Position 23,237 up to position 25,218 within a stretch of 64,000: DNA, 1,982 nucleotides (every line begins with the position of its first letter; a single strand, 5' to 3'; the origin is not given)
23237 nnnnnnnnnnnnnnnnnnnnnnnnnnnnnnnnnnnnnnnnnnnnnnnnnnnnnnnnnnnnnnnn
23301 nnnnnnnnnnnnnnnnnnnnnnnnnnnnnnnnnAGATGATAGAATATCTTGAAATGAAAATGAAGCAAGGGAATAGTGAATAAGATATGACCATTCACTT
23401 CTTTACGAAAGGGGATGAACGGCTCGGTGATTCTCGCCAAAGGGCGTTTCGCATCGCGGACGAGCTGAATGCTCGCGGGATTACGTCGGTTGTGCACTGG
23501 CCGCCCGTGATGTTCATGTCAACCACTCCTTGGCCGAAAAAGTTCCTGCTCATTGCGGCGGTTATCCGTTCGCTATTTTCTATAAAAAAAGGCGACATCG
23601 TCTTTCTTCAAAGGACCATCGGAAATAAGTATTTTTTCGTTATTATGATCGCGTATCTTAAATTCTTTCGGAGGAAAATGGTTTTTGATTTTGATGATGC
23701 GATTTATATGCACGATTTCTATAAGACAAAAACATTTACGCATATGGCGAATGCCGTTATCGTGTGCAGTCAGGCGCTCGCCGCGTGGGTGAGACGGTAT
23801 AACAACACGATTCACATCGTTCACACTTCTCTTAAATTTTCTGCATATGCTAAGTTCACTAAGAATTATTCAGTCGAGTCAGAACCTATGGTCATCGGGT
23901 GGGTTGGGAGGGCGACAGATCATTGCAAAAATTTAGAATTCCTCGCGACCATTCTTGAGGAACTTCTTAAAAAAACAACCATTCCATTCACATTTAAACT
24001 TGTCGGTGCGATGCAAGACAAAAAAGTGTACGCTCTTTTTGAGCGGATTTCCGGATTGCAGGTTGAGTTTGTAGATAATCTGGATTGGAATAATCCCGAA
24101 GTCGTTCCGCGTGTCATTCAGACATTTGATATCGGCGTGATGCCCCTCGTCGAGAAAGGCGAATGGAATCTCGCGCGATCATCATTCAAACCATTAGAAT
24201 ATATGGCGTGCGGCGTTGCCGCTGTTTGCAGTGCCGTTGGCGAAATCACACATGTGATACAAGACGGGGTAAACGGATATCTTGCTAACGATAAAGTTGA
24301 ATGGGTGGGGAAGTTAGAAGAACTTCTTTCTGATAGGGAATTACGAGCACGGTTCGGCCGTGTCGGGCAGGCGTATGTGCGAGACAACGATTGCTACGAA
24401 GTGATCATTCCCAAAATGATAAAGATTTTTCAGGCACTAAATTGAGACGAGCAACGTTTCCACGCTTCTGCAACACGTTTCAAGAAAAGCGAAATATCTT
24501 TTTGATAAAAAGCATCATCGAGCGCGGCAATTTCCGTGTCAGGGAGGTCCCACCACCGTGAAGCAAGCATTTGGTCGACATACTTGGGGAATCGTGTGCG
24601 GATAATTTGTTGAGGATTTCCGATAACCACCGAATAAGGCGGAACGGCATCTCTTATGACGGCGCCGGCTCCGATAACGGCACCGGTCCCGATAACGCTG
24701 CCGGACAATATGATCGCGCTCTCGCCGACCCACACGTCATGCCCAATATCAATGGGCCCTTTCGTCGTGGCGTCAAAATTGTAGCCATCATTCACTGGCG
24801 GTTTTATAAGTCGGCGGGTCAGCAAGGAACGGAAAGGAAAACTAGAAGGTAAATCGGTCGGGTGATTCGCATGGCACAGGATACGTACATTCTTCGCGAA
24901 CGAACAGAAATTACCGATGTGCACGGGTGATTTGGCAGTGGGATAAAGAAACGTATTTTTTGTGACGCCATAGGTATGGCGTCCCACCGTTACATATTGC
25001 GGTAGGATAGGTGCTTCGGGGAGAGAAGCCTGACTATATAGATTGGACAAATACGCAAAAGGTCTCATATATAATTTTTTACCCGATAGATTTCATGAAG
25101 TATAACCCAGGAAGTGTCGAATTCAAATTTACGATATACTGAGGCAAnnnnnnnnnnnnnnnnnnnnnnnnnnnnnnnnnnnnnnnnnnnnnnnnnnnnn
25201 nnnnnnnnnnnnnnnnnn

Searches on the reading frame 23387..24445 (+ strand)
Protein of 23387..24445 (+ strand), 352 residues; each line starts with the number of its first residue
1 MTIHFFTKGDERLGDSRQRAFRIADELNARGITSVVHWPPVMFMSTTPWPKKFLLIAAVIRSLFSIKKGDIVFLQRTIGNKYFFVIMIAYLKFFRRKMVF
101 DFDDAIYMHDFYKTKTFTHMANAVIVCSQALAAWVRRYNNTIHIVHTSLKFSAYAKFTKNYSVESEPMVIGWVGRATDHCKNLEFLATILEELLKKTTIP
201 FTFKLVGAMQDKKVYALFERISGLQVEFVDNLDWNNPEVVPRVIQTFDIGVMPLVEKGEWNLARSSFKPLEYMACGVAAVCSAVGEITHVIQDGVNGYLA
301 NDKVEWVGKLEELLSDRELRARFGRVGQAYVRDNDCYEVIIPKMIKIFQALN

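Call 81: search_protein_families(library=pfam, proteins=[window:23387-24445:+], max_evalue=0.00001)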
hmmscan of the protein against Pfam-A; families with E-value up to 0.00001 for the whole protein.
window:23387-24445:+ (352 aa): 3 families
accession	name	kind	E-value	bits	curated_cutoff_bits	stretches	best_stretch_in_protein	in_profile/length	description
PF13692.12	Glyco_trans_1_4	-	8.1e-20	72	27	1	169-316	3-142/142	Glycosyl transferases group 1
PF00534.26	Glycos_transf_1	-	1.8e-14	54.1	26.4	1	163-327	11-169/172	Glycosyl transferases group 1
PF13524.12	Glyco_trans_1_2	-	2.7e-08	34.3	25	1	201-333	15-131/144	Glycosyl transferase-like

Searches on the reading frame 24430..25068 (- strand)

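Call 81: search_protein_families(library=pfam, proteins=[window:24430-25068:-], max_evalue=0.00001)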
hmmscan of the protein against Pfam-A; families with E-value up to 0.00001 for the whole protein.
window:24430-25068:- (212 aa): 1 family
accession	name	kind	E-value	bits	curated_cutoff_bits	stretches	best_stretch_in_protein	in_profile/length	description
PF00132.30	Hexapep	-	1.6e-08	34.3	27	1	108-139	4-35/36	Bacterial transferase hexapeptide (six repeats)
